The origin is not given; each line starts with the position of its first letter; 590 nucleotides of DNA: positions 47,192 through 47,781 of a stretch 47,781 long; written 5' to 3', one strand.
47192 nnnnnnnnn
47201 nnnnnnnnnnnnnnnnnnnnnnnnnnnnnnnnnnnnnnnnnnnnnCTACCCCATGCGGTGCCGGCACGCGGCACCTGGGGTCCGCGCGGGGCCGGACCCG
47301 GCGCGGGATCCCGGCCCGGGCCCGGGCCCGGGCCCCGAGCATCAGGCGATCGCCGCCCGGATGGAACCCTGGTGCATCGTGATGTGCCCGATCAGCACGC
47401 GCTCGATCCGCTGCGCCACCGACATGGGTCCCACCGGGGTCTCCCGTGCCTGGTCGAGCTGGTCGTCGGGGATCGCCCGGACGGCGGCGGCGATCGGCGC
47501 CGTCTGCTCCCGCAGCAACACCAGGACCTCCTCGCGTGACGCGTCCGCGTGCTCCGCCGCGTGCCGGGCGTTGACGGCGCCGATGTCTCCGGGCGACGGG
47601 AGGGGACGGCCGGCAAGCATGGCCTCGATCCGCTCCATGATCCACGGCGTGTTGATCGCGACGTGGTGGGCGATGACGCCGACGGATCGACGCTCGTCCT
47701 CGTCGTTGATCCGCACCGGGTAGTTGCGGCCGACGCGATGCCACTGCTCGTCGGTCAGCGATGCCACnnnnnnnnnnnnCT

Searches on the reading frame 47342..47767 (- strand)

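Call 10: search_protein_families(library=pfam, proteins=[window:47342-47767:-], max_evalue=0.001)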
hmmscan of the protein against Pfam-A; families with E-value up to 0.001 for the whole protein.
window:47342-47767:- (141 aa): 2 families
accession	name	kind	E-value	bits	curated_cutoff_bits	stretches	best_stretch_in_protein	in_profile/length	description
PF12867.12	DinB_2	-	3.4e-06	28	24.8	1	2-136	14-128/128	DinB superfamily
PF11716.13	MDMPI_N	-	2.3e-05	25.5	24.2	1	31-132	33-135/140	Mycothiol maleylpyruvate isomerase N-terminal domain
